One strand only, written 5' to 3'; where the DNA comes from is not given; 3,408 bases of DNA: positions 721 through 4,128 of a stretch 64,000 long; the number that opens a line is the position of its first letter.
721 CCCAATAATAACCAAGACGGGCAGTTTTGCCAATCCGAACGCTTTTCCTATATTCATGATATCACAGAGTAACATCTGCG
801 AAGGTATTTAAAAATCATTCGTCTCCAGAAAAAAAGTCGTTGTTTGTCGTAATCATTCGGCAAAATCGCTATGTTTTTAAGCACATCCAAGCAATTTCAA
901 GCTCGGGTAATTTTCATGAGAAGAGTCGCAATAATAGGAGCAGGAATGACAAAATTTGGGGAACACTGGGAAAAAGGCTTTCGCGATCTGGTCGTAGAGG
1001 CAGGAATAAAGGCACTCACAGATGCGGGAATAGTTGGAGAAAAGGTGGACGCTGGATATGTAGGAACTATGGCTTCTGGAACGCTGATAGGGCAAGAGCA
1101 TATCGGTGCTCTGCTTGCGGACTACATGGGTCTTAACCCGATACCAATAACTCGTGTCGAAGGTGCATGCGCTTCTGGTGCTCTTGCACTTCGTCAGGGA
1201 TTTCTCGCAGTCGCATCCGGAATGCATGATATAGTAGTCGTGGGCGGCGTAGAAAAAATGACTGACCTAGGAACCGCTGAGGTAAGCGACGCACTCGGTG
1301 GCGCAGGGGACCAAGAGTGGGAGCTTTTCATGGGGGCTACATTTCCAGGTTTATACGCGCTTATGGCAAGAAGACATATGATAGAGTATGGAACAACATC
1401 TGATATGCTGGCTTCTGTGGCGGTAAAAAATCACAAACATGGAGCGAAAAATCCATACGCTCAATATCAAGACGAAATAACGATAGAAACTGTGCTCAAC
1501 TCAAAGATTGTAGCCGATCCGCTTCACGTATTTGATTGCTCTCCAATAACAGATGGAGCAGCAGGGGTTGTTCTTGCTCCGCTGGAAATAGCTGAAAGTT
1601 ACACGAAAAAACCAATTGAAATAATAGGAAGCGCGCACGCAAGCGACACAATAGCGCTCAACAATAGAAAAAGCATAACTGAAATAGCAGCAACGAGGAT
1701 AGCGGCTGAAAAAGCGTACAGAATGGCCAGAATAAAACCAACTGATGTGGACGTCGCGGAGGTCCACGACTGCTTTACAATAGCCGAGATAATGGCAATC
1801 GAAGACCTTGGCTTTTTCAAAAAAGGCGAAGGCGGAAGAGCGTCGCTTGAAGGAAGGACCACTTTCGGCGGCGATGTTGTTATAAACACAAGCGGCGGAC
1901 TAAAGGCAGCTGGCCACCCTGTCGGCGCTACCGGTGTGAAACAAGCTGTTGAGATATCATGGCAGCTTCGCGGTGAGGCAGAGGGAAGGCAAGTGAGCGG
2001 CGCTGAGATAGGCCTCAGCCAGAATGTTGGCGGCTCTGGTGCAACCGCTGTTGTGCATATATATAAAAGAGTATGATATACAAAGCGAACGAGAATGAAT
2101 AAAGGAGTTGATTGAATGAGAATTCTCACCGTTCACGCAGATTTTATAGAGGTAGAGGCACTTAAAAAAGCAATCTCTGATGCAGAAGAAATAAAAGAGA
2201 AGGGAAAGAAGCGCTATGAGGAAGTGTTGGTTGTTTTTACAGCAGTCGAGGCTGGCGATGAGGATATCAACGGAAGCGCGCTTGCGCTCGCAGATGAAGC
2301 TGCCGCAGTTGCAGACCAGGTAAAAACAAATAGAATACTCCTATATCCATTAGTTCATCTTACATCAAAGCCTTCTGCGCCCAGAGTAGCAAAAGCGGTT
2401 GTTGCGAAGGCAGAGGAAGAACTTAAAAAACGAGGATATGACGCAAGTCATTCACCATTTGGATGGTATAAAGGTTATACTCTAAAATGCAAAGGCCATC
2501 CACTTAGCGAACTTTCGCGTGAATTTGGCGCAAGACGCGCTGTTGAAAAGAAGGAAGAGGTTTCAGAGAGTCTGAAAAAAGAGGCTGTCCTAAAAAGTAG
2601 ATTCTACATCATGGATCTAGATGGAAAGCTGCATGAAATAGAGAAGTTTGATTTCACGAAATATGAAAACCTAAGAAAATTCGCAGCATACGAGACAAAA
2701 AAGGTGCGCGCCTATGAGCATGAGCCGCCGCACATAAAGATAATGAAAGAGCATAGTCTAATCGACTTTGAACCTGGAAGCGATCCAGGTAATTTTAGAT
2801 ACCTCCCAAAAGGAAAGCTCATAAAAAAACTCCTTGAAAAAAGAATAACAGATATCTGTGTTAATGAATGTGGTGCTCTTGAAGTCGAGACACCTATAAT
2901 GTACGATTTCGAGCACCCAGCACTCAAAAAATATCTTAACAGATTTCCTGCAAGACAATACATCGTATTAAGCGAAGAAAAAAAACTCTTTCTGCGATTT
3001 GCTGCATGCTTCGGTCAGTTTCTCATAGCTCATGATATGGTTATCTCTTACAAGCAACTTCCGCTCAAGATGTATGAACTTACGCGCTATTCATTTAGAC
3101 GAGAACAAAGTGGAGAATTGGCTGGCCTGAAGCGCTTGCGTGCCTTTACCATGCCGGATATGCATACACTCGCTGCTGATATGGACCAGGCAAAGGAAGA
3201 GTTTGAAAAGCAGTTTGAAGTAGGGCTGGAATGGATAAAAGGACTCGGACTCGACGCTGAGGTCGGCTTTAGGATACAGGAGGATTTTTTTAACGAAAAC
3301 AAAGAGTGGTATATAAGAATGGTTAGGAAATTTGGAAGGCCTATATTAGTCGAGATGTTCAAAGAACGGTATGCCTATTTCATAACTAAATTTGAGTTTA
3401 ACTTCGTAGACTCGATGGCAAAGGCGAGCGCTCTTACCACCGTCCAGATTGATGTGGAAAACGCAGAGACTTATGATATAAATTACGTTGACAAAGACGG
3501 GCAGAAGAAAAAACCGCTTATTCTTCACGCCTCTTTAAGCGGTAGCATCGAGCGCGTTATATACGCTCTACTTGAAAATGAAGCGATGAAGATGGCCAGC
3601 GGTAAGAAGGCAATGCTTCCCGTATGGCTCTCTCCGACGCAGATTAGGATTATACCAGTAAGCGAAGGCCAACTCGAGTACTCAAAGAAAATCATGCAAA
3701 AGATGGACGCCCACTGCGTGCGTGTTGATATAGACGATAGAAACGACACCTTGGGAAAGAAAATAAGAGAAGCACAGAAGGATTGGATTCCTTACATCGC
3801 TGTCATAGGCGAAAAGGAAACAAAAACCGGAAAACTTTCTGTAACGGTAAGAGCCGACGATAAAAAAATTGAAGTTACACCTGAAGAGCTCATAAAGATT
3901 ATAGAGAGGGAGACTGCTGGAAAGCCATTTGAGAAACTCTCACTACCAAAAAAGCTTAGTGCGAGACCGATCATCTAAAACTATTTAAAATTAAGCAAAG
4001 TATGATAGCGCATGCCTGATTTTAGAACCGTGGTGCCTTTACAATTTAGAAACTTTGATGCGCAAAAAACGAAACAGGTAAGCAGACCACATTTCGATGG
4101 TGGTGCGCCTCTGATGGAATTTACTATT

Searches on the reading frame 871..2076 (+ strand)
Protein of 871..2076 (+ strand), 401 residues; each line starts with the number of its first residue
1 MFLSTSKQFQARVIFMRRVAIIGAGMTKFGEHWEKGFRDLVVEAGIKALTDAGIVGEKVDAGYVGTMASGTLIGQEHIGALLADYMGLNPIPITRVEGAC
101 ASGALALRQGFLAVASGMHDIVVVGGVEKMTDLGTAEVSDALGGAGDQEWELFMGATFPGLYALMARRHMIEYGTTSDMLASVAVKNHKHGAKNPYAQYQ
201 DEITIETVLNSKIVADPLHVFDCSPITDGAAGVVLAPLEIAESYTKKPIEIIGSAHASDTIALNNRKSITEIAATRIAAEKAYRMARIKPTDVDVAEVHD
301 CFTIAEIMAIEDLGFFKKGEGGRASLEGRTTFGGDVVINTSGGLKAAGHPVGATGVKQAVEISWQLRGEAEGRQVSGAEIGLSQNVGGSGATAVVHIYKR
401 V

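Call 62: search_protein_families(library=pfam, proteins=[window:871-2076:+], max_evalue=0.001)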
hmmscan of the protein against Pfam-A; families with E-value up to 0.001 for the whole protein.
window:871-2076:+ (401 aa): 4 families
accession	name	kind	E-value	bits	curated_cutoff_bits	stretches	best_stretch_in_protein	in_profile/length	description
PF22691.2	Thiolase_C_1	-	5e-46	156.4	28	1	256-400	2-144/144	Thiolase C-terminal domain-like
PF00108.29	Thiolase_N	-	5.3e-29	101.8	26.4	1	19-236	1-257/260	Thiolase, N-terminal domain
PF02803.24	Thiolase_C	-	5e-09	36.3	27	1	276-384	25-115/123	Thiolase, C-terminal domain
PF00109.32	ketoacyl-synt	-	0.00017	21.7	20.8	1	94-142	168-216/252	Beta-ketoacyl synthase, N-terminal domain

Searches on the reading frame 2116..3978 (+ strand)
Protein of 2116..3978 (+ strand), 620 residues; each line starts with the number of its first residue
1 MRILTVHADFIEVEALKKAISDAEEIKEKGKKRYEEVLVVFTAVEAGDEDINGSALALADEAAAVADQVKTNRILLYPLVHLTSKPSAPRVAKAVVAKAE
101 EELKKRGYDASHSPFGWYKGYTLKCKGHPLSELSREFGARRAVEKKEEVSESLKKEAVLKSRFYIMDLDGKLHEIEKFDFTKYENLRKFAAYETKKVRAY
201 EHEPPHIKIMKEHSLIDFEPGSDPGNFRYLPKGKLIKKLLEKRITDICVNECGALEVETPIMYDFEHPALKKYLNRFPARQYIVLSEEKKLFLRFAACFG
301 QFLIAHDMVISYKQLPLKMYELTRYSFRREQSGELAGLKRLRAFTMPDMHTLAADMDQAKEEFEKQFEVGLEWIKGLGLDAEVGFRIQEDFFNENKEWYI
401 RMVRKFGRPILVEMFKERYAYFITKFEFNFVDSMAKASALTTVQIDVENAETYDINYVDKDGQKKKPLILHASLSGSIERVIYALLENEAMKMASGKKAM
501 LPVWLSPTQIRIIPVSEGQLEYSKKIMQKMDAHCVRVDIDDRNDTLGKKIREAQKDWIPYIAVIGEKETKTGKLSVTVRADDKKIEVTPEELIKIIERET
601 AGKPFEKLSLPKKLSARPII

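Call 62: search_protein_families(library=pfam, proteins=[window:2116-3978:+], max_evalue=0.001)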
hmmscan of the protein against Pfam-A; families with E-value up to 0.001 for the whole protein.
window:2116-3978:+ (620 aa): 3 families
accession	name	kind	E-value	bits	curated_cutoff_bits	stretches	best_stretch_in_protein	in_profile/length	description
PF08915.16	tRNA-Thr_ED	-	2.9e-40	138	30.2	1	1-136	1-136/137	Archaea-specific editing domain of threonyl-tRNA synthetase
PF03129.25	HGTP_anticodon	-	1.5e-21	76.7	21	1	509-598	1-93/94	Anticodon binding domain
PF00587.30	tRNA-synt_2b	-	4e-20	73.1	29.3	1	287-488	6-178/179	tRNA synthetase class II core domain (G, H, P, S and T)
